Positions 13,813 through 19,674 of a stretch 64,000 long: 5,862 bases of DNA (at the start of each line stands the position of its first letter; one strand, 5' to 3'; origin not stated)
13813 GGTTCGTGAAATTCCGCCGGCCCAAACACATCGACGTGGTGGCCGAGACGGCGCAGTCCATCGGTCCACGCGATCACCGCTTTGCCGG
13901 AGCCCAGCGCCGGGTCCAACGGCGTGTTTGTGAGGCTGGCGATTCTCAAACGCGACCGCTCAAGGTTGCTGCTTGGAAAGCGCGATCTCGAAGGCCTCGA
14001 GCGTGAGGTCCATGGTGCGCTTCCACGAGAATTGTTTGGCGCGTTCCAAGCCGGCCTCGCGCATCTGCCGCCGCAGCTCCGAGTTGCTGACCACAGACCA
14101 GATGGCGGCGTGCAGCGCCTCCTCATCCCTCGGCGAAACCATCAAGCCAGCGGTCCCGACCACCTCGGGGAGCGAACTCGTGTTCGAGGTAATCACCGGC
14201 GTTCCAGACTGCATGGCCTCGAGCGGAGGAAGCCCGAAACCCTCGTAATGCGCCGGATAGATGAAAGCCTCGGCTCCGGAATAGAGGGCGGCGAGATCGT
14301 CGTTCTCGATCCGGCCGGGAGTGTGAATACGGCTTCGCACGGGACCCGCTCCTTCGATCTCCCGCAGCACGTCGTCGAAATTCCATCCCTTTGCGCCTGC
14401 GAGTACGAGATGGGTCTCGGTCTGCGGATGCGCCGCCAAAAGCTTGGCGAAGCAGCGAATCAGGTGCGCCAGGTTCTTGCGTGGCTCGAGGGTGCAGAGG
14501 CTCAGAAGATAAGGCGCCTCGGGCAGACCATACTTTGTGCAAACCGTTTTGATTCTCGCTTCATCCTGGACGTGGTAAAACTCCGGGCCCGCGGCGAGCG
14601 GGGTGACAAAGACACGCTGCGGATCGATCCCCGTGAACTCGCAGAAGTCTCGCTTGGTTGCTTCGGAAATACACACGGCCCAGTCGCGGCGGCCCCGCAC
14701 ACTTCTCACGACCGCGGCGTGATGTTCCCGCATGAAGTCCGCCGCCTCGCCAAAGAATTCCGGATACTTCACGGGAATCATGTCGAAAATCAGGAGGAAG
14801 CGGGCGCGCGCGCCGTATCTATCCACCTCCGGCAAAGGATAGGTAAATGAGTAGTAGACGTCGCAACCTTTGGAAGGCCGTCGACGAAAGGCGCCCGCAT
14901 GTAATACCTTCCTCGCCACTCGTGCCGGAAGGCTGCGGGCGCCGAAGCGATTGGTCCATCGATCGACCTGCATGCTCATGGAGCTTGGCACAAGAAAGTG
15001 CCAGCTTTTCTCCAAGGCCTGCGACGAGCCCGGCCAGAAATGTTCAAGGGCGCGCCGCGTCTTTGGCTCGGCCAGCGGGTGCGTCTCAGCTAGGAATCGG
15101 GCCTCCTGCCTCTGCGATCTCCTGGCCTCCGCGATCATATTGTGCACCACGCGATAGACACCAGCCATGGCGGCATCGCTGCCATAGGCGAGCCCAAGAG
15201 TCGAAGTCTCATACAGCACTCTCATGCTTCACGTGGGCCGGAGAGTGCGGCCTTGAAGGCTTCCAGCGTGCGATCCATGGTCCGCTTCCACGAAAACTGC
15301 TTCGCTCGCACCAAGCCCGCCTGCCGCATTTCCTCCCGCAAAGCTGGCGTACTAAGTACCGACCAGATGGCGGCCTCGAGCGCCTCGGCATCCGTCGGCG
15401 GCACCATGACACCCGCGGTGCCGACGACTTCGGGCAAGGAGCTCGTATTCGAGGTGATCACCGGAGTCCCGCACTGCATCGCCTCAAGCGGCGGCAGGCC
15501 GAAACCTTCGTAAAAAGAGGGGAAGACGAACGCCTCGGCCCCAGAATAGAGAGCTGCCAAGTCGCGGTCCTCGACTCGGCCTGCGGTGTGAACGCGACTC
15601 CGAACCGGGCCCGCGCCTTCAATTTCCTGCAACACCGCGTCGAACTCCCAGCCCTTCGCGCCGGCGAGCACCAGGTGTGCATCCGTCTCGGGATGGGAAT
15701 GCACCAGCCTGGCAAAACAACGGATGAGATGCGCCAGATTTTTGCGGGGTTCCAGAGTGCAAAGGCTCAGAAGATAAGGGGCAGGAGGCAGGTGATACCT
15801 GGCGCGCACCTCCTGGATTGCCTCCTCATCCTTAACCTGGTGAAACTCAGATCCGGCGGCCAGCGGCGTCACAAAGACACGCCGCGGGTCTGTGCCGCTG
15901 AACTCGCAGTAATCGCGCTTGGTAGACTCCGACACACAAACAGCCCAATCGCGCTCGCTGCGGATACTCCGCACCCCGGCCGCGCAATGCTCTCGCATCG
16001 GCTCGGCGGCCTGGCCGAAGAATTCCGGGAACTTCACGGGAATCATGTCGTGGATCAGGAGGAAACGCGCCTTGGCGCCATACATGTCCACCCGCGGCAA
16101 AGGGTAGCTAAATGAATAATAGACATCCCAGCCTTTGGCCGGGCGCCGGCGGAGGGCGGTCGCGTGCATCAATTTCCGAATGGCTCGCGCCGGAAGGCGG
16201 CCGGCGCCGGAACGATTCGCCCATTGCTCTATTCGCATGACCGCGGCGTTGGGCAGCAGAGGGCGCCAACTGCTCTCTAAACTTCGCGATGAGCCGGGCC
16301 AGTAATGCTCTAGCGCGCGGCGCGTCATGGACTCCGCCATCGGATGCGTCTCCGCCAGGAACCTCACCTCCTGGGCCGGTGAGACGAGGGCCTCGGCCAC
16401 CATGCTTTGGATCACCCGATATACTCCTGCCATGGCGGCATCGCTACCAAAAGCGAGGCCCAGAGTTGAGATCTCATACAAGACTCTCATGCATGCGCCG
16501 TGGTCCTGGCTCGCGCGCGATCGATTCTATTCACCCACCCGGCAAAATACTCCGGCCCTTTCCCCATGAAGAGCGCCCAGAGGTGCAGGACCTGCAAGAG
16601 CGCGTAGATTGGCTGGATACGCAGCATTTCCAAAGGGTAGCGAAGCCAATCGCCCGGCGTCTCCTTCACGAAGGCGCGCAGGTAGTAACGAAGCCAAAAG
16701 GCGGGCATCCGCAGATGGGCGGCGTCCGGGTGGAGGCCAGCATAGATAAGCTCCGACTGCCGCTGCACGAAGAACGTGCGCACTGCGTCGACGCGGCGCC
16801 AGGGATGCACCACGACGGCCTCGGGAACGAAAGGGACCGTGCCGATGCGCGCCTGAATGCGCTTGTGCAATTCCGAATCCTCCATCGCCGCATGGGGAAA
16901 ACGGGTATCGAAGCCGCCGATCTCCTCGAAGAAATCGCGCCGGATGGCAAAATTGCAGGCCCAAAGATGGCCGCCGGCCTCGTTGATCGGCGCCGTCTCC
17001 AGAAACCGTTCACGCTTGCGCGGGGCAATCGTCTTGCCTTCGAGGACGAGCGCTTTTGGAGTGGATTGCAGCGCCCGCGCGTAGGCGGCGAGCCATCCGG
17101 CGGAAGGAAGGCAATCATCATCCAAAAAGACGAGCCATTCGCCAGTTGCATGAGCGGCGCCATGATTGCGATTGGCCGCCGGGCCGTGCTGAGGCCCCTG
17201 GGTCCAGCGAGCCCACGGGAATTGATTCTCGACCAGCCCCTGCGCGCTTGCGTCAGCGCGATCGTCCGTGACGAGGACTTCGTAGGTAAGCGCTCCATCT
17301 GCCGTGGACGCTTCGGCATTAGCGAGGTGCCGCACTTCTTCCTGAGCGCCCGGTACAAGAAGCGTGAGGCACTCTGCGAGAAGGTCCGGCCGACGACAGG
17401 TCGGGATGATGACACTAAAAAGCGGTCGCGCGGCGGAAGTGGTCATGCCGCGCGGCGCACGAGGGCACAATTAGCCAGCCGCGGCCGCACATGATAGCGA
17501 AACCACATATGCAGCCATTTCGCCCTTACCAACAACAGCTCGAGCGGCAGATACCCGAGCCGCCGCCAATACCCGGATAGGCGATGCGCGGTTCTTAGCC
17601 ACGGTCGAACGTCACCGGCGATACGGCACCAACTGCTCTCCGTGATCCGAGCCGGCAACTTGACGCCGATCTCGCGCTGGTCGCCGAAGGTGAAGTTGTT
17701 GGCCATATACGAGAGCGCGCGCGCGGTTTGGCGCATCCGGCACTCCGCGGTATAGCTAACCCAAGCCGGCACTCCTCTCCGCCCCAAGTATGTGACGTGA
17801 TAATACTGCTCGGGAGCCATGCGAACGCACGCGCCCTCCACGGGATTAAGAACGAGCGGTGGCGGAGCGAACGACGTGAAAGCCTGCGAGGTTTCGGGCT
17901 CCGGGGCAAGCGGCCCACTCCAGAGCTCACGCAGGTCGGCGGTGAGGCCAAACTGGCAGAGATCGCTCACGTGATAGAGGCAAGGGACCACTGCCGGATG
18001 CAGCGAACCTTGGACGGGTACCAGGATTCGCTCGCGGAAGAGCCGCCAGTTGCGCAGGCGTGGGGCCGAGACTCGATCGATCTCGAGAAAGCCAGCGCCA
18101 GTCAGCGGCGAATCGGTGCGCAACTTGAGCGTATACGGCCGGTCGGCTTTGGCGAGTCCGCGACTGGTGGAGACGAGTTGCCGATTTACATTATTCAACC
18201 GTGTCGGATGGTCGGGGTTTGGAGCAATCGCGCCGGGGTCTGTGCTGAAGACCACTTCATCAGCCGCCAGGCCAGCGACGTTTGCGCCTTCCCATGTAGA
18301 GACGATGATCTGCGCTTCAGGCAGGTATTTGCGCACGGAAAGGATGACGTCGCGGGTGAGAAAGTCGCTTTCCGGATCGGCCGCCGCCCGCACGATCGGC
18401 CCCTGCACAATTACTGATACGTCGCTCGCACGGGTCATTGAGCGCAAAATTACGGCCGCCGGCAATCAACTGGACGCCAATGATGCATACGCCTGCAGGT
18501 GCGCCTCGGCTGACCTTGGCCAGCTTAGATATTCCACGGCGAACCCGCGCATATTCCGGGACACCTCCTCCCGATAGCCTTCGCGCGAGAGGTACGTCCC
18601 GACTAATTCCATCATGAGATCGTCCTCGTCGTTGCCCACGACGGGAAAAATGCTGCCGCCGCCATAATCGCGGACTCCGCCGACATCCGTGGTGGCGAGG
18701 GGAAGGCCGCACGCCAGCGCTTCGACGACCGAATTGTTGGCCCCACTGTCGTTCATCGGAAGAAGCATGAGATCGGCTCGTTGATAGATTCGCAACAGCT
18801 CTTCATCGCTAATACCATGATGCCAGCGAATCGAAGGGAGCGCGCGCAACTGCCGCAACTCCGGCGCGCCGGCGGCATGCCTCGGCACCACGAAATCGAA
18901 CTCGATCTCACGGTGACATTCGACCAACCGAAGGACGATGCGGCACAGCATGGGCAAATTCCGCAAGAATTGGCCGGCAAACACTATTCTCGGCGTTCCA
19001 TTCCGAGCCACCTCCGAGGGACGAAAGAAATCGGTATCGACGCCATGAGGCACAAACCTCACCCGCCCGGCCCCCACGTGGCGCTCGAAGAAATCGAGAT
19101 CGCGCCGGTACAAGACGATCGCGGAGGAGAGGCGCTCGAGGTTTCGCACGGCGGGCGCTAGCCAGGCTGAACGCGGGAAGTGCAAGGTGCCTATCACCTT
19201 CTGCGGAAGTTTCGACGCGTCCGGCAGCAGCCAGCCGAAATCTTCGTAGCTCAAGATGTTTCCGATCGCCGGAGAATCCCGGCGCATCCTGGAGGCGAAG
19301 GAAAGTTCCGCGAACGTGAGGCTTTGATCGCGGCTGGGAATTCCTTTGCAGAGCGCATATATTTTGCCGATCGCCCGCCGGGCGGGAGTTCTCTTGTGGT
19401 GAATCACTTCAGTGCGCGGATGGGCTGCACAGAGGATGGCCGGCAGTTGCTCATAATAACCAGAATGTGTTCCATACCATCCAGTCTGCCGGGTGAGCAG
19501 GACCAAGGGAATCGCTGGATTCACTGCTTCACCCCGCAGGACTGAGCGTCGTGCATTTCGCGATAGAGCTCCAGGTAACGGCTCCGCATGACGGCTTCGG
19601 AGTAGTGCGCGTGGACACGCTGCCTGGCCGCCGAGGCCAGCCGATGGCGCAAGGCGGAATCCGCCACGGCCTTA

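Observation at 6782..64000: Giant PEP-CTERM protein directly upstream of a 22-gene methylated-glycan operon: candidate dedicated surface glyco-adhesin system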

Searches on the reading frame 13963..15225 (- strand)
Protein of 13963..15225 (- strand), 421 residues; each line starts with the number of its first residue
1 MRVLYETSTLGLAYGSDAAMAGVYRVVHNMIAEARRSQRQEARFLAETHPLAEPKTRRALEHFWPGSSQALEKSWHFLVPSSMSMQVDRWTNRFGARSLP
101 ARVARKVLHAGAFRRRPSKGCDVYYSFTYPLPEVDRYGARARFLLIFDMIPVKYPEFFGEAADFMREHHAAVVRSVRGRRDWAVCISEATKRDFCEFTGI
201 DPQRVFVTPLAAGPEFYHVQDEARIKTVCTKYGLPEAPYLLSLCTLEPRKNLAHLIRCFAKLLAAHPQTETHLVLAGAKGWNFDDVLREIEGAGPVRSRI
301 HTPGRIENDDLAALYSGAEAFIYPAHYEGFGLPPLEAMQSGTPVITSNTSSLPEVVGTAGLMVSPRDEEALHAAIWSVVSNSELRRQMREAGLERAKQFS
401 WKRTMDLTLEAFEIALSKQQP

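Call 9: search_protein_families(library=pfam, proteins=[window:13963-15225:-], max_evalue=0.01)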
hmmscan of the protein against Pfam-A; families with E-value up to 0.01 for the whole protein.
window:13963-15225:- (421 aa): 5 families
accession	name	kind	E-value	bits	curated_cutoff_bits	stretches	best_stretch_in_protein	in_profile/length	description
PF00534.26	Glycos_transf_1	-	5.9e-31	107.7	26.4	1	236-393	14-170/172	Glycosyl transferases group 1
PF13692.12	Glyco_trans_1_4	-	6.6e-26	91.7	27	1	238-380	2-141/142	Glycosyl transferases group 1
PF20706.3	GT4-conflict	-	9.6e-12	45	26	1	140-381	106-357/385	Family 4 Glycosyltransferase in conflict systems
PF13524.12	Glyco_trans_1_2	-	1.4e-08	35.3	25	1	269-406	13-140/144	Glycosyl transferase-like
PF13439.12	Glyco_transf_4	-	0.008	16.7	28.5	0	164-209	118-163/170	Glycosyltransferase Family 4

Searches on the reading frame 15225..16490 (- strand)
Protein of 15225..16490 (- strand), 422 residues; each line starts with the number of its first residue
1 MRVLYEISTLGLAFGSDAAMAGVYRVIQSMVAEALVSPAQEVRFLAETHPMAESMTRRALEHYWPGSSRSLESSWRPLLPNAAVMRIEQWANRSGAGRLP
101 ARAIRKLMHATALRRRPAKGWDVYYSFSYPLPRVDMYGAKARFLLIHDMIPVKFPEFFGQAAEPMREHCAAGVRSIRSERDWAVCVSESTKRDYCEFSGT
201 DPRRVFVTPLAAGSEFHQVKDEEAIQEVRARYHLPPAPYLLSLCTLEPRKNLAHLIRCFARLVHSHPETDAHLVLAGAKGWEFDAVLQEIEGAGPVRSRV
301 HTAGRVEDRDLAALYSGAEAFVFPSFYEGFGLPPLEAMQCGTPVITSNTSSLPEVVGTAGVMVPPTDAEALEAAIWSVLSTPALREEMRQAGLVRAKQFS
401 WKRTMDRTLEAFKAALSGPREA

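Call 9: search_protein_families(library=pfam, proteins=[window:15225-16490:-], max_evalue=0.01)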
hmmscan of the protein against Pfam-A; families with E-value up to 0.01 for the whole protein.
window:15225-16490:- (422 aa): 4 families
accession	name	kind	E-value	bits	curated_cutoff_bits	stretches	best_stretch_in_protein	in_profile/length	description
PF00534.26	Glycos_transf_1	-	4.6e-32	111.3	26.4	1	237-392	15-169/172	Glycosyl transferases group 1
PF13692.12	Glyco_trans_1_4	-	1.6e-29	103.4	27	1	238-380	2-141/142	Glycosyl transferases group 1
PF20706.3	GT4-conflict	-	5.5e-14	52.4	26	1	238-363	198-324/385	Family 4 Glycosyltransferase in conflict systems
PF13524.12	Glyco_trans_1_2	-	1.5e-09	38.3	25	1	269-409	13-143/144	Glycosyl transferase-like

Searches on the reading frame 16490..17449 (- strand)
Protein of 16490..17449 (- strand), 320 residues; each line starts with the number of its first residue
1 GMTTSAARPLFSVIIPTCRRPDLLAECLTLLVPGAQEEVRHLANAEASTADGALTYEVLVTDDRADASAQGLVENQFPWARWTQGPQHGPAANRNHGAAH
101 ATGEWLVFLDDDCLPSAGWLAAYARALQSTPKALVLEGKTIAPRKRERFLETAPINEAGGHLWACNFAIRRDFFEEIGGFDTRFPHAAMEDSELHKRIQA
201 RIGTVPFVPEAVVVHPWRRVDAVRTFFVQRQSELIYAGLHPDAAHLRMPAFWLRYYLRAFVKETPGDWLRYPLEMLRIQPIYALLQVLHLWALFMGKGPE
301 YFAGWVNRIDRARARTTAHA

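Call 9: search_protein_families(library=pfam, proteins=[window:16490-17449:-], max_evalue=0.01)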
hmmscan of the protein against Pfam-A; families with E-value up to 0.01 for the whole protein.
window:16490-17449:- (320 aa): 6 families
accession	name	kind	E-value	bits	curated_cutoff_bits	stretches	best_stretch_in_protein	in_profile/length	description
PF00535.33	Glycos_transf_2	-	1.2e-16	61.6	23.3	1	12-136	1-112/168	Glycosyl transferase family 2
PF10111.15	Glyco_tranf_2_2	-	8.8e-13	48.8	27.3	2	87-134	66-118/276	Glycosyltransferase like family 2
PF13641.12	Glyco_tranf_2_3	-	4.2e-07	30.7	27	1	11-215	3-211/230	Glycosyltransferase like family 2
PF13632.12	Glyco_trans_2_3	-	9.3e-05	22.8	27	1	105-232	1-138/198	Glycosyl transferase family group 2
PF02709.20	Glyco_transf_7C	-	0.00014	21.9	23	1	160-208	17-65/78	N-terminal domain of galactosyltransferase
PF13506.12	Glyco_transf_21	-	0.0046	16.9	21.7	0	166-226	106-165/174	Glycosyl transferase family 21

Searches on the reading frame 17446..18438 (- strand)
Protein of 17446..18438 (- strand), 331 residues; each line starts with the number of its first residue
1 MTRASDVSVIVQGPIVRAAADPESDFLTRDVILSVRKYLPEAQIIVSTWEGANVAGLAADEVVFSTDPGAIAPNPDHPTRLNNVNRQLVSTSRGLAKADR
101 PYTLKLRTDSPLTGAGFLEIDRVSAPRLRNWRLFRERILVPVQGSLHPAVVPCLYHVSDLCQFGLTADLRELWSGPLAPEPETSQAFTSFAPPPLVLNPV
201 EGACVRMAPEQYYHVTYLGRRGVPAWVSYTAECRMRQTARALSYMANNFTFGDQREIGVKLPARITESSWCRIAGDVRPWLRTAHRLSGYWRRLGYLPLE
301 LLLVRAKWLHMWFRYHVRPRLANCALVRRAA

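Call 9: search_protein_families(library=pfam, proteins=[window:17446-18438:-], max_evalue=0.01)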
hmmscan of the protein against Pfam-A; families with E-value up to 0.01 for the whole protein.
window:17446-18438:- (331 aa): 1 family
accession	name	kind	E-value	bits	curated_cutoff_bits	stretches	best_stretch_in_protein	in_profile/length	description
PF07507.16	WavE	-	7.5e-50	170.3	27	1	7-272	1-264/305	WavE lipopolysaccharide synthesis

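Call 51: search_protein_families(library=ncbifam, proteins=[window:17446-18438:-], max_evalue=0.001)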
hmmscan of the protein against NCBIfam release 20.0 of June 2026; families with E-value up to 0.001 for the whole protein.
window:17446-18438:- (331 aa): 0 families

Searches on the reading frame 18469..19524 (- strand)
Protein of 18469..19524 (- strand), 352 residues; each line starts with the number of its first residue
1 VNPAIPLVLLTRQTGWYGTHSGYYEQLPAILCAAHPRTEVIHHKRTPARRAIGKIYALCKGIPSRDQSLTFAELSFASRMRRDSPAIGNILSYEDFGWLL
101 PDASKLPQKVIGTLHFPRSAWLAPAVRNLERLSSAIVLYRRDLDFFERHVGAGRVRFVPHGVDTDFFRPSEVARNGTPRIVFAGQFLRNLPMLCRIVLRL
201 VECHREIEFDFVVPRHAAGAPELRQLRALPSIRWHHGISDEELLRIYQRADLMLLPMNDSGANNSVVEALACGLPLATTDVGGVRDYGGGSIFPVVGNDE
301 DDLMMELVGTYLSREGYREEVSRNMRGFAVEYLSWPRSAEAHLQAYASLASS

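Call 9: search_protein_families(library=pfam, proteins=[window:18469-19524:-], max_evalue=0.01)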
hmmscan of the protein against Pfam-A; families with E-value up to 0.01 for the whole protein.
window:18469-19524:- (352 aa): 3 families
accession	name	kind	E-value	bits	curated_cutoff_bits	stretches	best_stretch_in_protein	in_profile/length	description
PF13692.12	Glyco_trans_1_4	-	4.8e-13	50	27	1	178-287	2-114/142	Glycosyl transferases group 1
PF00534.26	Glycos_transf_1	-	2.3e-09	37.5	26.4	1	227-287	70-130/172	Glycosyl transferases group 1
PF13524.12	Glyco_trans_1_2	-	0.00027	21.3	25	1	231-335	28-135/144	Glycosyl transferase-like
